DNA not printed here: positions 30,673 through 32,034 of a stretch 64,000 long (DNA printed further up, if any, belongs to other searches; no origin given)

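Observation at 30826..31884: Uncharacterised PurM-like protein as the first riboswitch-controlled gene, alongside a bona fide ThiL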

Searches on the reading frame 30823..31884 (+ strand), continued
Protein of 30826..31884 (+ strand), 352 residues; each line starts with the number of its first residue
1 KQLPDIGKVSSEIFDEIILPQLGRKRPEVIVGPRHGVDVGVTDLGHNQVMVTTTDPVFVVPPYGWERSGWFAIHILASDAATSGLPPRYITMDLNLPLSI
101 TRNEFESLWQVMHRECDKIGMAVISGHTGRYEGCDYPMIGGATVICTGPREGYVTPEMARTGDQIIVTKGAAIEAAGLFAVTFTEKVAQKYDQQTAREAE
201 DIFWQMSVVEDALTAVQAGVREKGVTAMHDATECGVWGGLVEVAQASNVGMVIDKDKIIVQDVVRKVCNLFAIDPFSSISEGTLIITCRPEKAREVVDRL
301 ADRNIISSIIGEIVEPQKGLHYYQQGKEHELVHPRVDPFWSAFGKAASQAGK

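Call 45: search_protein_families(library=ncbifam, proteins=[L087:6990-7877:-, L086:9632-10435:+, P0126, P0147, L074:11084-11959:+, L009:11186-12211:+], max_evalue=0.00001)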
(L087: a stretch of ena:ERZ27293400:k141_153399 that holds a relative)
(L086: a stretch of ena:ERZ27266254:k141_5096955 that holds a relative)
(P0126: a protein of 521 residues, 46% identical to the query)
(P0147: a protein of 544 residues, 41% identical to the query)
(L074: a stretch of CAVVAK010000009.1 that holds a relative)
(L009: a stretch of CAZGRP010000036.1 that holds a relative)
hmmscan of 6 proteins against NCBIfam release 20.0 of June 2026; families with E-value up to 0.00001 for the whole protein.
L087:6990-7877:- (295 aa): 14 families
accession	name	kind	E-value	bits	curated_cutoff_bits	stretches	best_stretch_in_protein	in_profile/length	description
TIGR01379.1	thiL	equivalog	2.1e-57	194.6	184.15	1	32-294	39-320/320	thiamine-phosphate kinase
NF004353.0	PRK05731.2-2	equivalog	3.9e-51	174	301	1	4-295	2-303/311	thiamine-phosphate kinase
NF004351.0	PRK05731.1-4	equivalog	1e-41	143.1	324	1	31-295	51-320/321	thiamine-phosphate kinase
NF004354.0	PRK05731.2-3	equivalog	1.6e-28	99.9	204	1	56-285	52-266/273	thiamine-phosphate kinase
NF004350.0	PRK05731.1-1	equivalog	6.6e-25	87.7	441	1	34-257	45-275/325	thiamine-phosphate kinase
TIGR00476.1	selD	equivalog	7.6e-17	61.5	125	1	49-231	72-262/311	selenide, water dikinase SelD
TIGR04049.1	AIR_rel_sll0787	hypoth_equivalog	5.6e-14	51.9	321.3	1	48-227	70-248/318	sll0787 family AIR synthase-like protein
TIGR02124.1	hypE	equivalog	5.4e-13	48.6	251.6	1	54-245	66-268/332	hydrogenase expression/formation protein HypE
NF010705.0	PRK14105.1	equivalog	3.2e-12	46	291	1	47-158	71-186/345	selenide, water dikinase SelD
TIGR04050.1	MSMEG_0567_Cter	hypoth_equivalog_domain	9.9e-12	44.9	312.2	1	49-224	59-230/296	MSMEG_0567/sll0787 family protein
TIGR03267.1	methan_mark_2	hypoth_equivalog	6.9e-09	35.2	365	1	49-226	73-252/323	methanogenesis marker 2 protein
NF002098.0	PRK00943.1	equivalog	6.7e-08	31.8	299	1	32-227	64-262/347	selenide, water dikinase SelD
NF002290.1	PRK01213.1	equivalog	5.9e-07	28.1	648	1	48-220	451-642/723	phosphoribosylformylglycinamidine synthase subunit PurL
TIGR01736.1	FGAM_synth_II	equivalog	3.4e-06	25.7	525.75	1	48-221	447-640/718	phosphoribosylformylglycinamidine synthase subunit PurL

L086:9632-10435:+ (268 aa): 6 families
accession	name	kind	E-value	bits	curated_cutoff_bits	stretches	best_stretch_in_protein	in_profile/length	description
NF001138.1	PRK00143.1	equivalog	4.8e-100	334.9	284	1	12-267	1-256/345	tRNA 2-thiouridine(34) synthase MnmA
TIGR00420.1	trmU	equivalog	2.2e-86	289.9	236.95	1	12-267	2-261/351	tRNA 2-thiouridine(34) synthase MnmA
NF011258.0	PRK14664.1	equivalog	3.2e-61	207.4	680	1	10-266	5-254/362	tRNA 2-thiouridine(34) synthase MnmA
NF011259.0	PRK14665.1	equivalog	9e-55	186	364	1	12-264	7-265/360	tRNA 2-thiouridine(34) synthase MnmA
TIGR00268.2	TIGR00268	equivalog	4.3e-06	26.2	150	0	11-79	14-74/259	ATP-dependent sacrificial sulfur transferase LarE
NF010587.0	PRK13980.1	equivalog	7.2e-06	25.4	255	0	11-83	32-96/267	NAD+ synthase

P0126 (521 aa): 8 families
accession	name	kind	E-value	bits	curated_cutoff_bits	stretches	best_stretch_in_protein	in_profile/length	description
NF006346.0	PRK08573.1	equivalog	3.1e-30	105.3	528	1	345-514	272-447/450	bifunctional hydroxymethylpyrimidine kinase/phosphomethylpyrimidine kinase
TIGR02124.1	hypE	equivalog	3.8e-21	75.4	251.6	1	39-310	35-305/332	hydrogenase expression/formation protein HypE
TIGR01379.1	thiL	equivalog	1.2e-16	60.7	184.15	1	66-313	58-302/320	thiamine-phosphate kinase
NF004353.0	PRK05731.2-2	equivalog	7.4e-12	45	301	1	65-316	51-288/311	thiamine-phosphate kinase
TIGR00476.1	selD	equivalog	9.4e-10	38.2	125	1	77-258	85-259/311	selenide, water dikinase SelD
NF010705.0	PRK14105.1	equivalog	1.2e-08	34.3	291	1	95-308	105-329/345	selenide, water dikinase SelD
TIGR03267.1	methan_mark_2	hypoth_equivalog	1.2e-07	31.1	365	1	104-313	110-303/323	methanogenesis marker 2 protein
NF004351.0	PRK05731.1-4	equivalog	9.2e-07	28.3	324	1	77-319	83-311/321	thiamine-phosphate kinase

P0147 (544 aa): 15 families
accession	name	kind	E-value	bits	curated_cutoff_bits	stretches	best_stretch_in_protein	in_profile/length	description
NF006346.0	PRK08573.1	equivalog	9.4e-35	120.2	528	1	9-188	272-448/450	bifunctional hydroxymethylpyrimidine kinase/phosphomethylpyrimidine kinase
TIGR02124.1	hypE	equivalog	8.9e-31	107.1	251.6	1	262-520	63-316/332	hydrogenase expression/formation protein HypE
TIGR01379.1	thiL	equivalog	1e-27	97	184.15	1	230-519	22-307/320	thiamine-phosphate kinase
TIGR00476.1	selD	equivalog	2.3e-24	86.2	125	1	217-458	30-259/311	selenide, water dikinase SelD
NF010705.0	PRK14105.1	equivalog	2.9e-19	69.1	291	1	264-509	77-330/345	selenide, water dikinase SelD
NF004351.0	PRK05731.1-4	equivalog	5.9e-17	61.7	324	1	230-474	36-271/321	thiamine-phosphate kinase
NF004353.0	PRK05731.2-2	equivalog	8.3e-16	58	301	1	230-509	17-281/311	thiamine-phosphate kinase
NF002098.0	PRK00943.1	equivalog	6.3e-15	54.9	299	1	222-450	39-255/347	selenide, water dikinase SelD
TIGR03267.1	methan_mark_2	hypoth_equivalog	2.5e-14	53.1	365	1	232-511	44-301/323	methanogenesis marker 2 protein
TIGR01736.1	FGAM_synth_II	equivalog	2e-13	49.5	525.75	1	230-449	416-640/718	phosphoribosylformylglycinamidine synthase subunit PurL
TIGR04049.1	AIR_rel_sll0787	hypoth_equivalog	3.6e-12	46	321.3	1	264-510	75-295/318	sll0787 family AIR synthase-like protein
NF002290.1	PRK01213.1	equivalog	3.4e-11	42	648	1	231-505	422-689/723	phosphoribosylformylglycinamidine synthase subunit PurL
NF004354.0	PRK05731.2-3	equivalog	1.4e-07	31.2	204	1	259-330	44-115/273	thiamine-phosphate kinase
NF004350.0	PRK05731.1-1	equivalog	3.2e-07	29.5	441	1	268-412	68-206/325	thiamine-phosphate kinase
TIGR04050.1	MSMEG_0567_Cter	hypoth_equivalog_domain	1.7e-06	27.7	312.2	1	246-458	44-234/296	MSMEG_0567/sll0787 family protein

L074:11084-11959:+ (291 aa): 16 families
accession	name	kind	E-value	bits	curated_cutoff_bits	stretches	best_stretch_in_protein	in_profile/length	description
TIGR02152.1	D_ribokin_bact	equivalog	3e-25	89.2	299.65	1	4-274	2-278/298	ribokinase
TIGR04382.1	myo_inos_iolC_N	equivalog_domain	1.3e-21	77.2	300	1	2-281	3-294/309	5-dehydro-2-deoxygluconokinase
NF006957.1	PRK09434.1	equivalog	4.4e-20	72.4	450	1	32-263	24-267/302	fructokinase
NF053626.1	RibKinHalex1628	equivalog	1.1e-19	71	330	1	2-279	3-275/293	ATP-dependent ribose-1-phosphate kinase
NF008353.0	PRK11142.1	equivalog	5.1e-18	65.6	341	1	3-274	5-281/307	ribokinase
NF040938.1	KDG_KDGal_kin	equivalog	7.1e-17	61.4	400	1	36-274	31-281/305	bifunctional 2-dehydro-3-deoxygluconokinase/2-dehydro-3-deoxygalactonokinase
NF049991.1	TagKinase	equivalog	1e-16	60.6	420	1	37-276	43-295/321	tagatose kinase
NF041332.1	KDG_KDGal_kin_Halo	equivalog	8.4e-14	51.7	440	1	168-272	179-287/320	bifunctional 2-dehydro-3-deoxygluconokinase/2-dehydro-3-deoxygalactonokinase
TIGR03168.1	1-PFK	subfamily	3.2e-11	42.7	216.4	1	29-281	29-286/305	hexose kinase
NF041320.1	pfkB_Halo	equivalog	2.5e-10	40.2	400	1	158-278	151-278/302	1-phosphofructokinase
TIGR03828.1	pfkB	equivalog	1.1e-09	37.8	292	1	32-281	32-286/305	1-phosphofructokinase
TIGR02198.1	rfaE_dom_I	equivalog_domain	6.3e-09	35.4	345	1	177-276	189-296/315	D-glycero-beta-D-manno-heptose-7-phosphate kinase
NF047869.1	myo_kin_aldol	exception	1.1e-08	33.9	600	1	1-91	7-96/586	bifunctional 5-dehydro-2-deoxygluconokinase/5-dehydro-2-deoxyphosphogluconate aldolase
NF041134.1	R1P_kin_Thcocales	equivalog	1.8e-08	34.2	500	0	2-111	2-113/291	ADP-dependent ribose-1-phosphate kinase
NF007321.0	PRK09813.1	equivalog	1.3e-07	31.4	247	0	34-89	23-78/261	fructoselysine 6-kinase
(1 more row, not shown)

L009:11186-12211:+ (341 aa): 12 families
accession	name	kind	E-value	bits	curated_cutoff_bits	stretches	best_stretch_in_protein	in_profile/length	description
TIGR01379.1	thiL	equivalog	1.5e-94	316.6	184.15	1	9-336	1-320/320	thiamine-phosphate kinase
NF004351.0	PRK05731.1-4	equivalog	3.7e-79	266.1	324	1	3-336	9-319/321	thiamine-phosphate kinase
NF004350.0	PRK05731.1-1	equivalog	2.8e-66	223.6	441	1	8-337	3-323/325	thiamine-phosphate kinase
NF004353.0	PRK05731.2-2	equivalog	1.6e-55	188.4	301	1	32-338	18-304/311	thiamine-phosphate kinase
NF004354.0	PRK05731.2-3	equivalog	8.1e-40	136.9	204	1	31-312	15-262/273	thiamine-phosphate kinase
TIGR00476.1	selD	equivalog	6e-28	98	125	1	23-259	35-261/311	selenide, water dikinase SelD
TIGR03267.1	methan_mark_2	hypoth_equivalog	1.1e-17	64.1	365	1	25-310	36-296/323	methanogenesis marker 2 protein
NF002098.0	PRK00943.1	equivalog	6e-17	61.6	299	1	32-257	48-263/347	selenide, water dikinase SelD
TIGR04049.1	AIR_rel_sll0787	hypoth_equivalog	9.5e-17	61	321.3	1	25-312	35-293/318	sll0787 family AIR synthase-like protein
TIGR02124.1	hypE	equivalog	1.2e-14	54.1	251.6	1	17-313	17-304/332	hydrogenase expression/formation protein HypE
NF010705.0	PRK14105.1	equivalog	4e-10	39.1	291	1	28-182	42-188/345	selenide, water dikinase SelD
TIGR04050.1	MSMEG_0567_Cter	hypoth_equivalog_domain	7.4e-07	28.9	312.2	1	33-253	33-230/296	MSMEG_0567/sll0787 family protein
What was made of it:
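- The ThiN-X fusion in L086 is followed by MnmA (call 45).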

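Call 47: search_protein_families(library=pfam, proteins=[L058:8040-8858:+, L058:7315-7707:+, L058:7807-8028:+, L058:6401-7315:+, L058:12048-13844:+, L033:3271-4077:+, L034:7687-8604:+, L034:8965-9675:+, L021:3793-4011:+, L021:3264-3692:+], max_evalue=0.001)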
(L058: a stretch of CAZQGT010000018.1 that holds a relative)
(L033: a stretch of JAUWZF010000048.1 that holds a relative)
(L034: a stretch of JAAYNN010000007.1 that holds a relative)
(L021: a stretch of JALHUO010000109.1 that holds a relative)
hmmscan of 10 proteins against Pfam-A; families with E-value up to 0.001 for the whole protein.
L058:8040-8858:+ (272 aa): 3 families
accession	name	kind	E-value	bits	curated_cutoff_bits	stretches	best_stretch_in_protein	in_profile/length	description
PF02540.23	NAD_synthase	-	1.3e-06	28.2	21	1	15-83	16-84/242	NAD synthase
PF06508.19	QueC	-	7.9e-05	22.7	22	0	20-85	2-65/210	Queuosine biosynthesis protein QueC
PF01171.26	ATP_bind_3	-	0.00014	22.1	27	0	20-56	2-37/182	PP-loop family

L058:7315-7707:+ (130 aa): 2 families
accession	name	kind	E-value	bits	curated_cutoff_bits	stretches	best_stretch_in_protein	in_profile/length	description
PF03819.22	MazG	-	2e-27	95.7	22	1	29-102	1-74/74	MazG nucleotide pyrophosphohydrolase domain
PF01503.22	PRA-PH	-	3.6e-05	24.5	21.3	1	25-69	20-65/86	Phosphoribosyl-ATP pyrophosphohydrolase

L058:7807-8028:+ (73 aa): 1 family
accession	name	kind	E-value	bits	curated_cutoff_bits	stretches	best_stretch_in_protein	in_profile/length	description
PF01106.22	NifU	-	8.4e-30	103.2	27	1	5-71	1-67/67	NifU-like domain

L058:6401-7315:+ (304 aa): 10 families
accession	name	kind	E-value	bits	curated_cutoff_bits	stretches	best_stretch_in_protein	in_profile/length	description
PF07992.20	Pyr_redox_2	-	6.1e-39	134.6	26.1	1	4-283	1-287/291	Pyridine nucleotide-disulphide oxidoreductase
PF13738.12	Pyr_redox_3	-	1.2e-28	100.7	30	1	54-270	77-305/305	Pyridine nucleotide-disulphide oxidoreductase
PF00070.33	Pyr_redox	-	1.9e-10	41.5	22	1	145-216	2-80/82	Pyridine nucleotide-disulphide oxidoreductase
PF00890.30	FAD_binding_2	-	2e-10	40.9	20.4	0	5-44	1-42/414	FAD binding domain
PF12831.13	FAD_oxidored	-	2e-09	37.7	27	0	5-74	1-74/416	FAD dependent oxidoreductase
PF03486.20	HI0933_like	-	2.8e-09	37.2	50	0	5-32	2-29/244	HI0933-like protein Rossmann domain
PF01946.23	Thi4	-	8.5e-07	28.9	26.2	1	4-44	18-60/235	Thi4 family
PF13450.12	NAD_binding_8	-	5.7e-06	27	21.9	0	8-62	1-53/68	NAD(P)-binding Rossmann-like domain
PF01134.28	GIDA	-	0.00023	20.8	22.1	0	5-33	1-29/391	Glucose inhibited division protein A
PF00743.25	FMO-like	-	0.00029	19.8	22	1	118-227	159-262/532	Flavin-binding monooxygenase-like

L058:12048-13844:+ (598 aa): 2 families
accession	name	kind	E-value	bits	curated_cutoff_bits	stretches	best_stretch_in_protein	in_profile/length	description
PF00593.30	TonB_dep_Rec_b-barrel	-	1.5e-25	91.4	27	1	199-572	16-436/436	TonB dependent receptor-like, beta-barrel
PF07715.20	Plug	-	1.2e-11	45.5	23.9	1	47-146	10-107/107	TonB-dependent Receptor Plug Domain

L033:3271-4077:+ (268 aa): 1 family
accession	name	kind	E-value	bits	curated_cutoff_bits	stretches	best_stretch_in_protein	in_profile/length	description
PF02634.21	FdhD-NarQ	-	2.5e-78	263.5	27.2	1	25-257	1-236/237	FdhD/NarQ family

L034:7687-8604:+ (305 aa): 1 family
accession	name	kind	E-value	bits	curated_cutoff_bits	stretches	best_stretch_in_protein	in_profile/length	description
PF02445.21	NadA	-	1.1e-126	422.3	27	1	10-303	1-295/295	Quinolinate synthetase A protein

L034:8965-9675:+ (236 aa): 1 family
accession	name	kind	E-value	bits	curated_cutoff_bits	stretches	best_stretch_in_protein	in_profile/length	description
PF00132.30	Hexapep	-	7.5e-12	44.9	27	1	117-151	1-35/36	Bacterial transferase hexapeptide (six repeats)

L021:3793-4011:+ (72 aa): 3 families
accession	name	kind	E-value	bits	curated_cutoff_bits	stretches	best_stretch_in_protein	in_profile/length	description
PF13459.11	Fer4_15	-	2.8e-14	54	22.4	1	6-62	1-66/66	4Fe-4S single cluster domain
PF13370.11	Fer4_13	-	2.4e-12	47.8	24.5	1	8-60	1-56/58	4Fe-4S single cluster domain of Ferredoxin I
PF06902.16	Fer4_19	-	4.2e-07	30.3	24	1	3-59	5-58/64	Divergent 4Fe-4S mono-cluster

L021:3264-3692:+ (142 aa): 2 families
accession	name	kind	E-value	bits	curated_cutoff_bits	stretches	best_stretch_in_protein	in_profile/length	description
PF13380.12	CoA_binding_2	-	3.5e-46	156.8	22.8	1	12-126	1-115/116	CoA binding domain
PF02629.25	CoA_binding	-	0.00092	20.4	22.3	0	12-95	4-92/97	CoA binding domain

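Call 48: predict_structure(alignment_id=A1)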
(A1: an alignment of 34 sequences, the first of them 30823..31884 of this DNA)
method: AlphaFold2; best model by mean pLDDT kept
length: 353 residues; sequences in the alignment: 34
mean_pLDDT: 94.8   pTM: 0.92
mean pLDDT of the five models: 94.8, 94.8, 94.4, 94.0, 94.0
residues with pLDDT >= 90: 319; 70-90: 24; 50-70: 3; < 50: 7
segments of 3 or more residues with pLDDT < 50: 1-6
pLDDT, mean of each block of 10 residues (from residue 1): 50 89 96 91 98 96 94 98 98 97 98 99 98 93 98 98 99 97 96 97 98 99 98 95 97 98 98 97 98 99 98 98 97 91 90 62
secondary structure, 60 per line:
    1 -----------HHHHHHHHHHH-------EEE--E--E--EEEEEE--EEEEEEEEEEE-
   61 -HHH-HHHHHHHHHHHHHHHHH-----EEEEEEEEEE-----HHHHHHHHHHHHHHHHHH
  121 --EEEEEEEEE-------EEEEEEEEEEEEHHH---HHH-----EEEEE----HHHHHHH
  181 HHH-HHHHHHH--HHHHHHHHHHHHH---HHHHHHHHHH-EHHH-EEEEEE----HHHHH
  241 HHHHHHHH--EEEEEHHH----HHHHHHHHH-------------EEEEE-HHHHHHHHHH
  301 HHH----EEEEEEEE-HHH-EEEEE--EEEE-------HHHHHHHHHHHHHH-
elements in order: H12-22 E30-32 E41-46 E49-59 H66-82 E88-97 H103-120 E123-131 E139-150 E165-169 H174-183 H185-191 H194-206 H210-219 E226-231 H236-248 E251-255 H263-271 E285-289 H291-303 E308-315 E321-325 E328-331 H339-352

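Call 50: find_related_loci(query=A1, collection=metagenome_contigs, flank=8000)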
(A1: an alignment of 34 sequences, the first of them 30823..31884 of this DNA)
Query A1 (353 aa) in metagenome_contigs; peptide patterns used: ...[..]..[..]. (x = any residue, [..] = any of these).
600 stretches matched a pattern (row limit reached: there are more); 592 encode a relative of the query (tblastn E <= 1e-3); the best 80 are kept; 80 distinct loci.
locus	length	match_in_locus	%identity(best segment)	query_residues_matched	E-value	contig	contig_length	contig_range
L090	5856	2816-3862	79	2-350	0e+0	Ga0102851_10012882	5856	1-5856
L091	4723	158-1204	79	3-351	0e+0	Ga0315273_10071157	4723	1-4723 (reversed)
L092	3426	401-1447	79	3-351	0e+0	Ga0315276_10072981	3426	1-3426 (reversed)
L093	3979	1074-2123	77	3-352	0e+0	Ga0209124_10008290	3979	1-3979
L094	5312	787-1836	78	3-352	0e+0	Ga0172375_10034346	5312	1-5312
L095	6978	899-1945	77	3-351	0e+0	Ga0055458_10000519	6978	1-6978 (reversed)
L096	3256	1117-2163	77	3-351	0e+0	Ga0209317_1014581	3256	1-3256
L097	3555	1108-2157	78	3-352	0e+0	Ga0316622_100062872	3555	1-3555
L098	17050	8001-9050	76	3-352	0e+0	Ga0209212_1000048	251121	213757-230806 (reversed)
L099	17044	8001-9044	74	3-350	0e+0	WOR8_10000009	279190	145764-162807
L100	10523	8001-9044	75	3-350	0e+0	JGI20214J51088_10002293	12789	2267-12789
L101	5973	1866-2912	75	3-351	0e+0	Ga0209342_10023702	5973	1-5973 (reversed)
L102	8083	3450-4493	72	3-350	0e+0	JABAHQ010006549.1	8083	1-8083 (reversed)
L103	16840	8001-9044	72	3-350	0e+0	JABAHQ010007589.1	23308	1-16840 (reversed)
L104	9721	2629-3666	74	3-348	0e+0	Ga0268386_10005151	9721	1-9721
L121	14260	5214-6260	60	3-351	2e-146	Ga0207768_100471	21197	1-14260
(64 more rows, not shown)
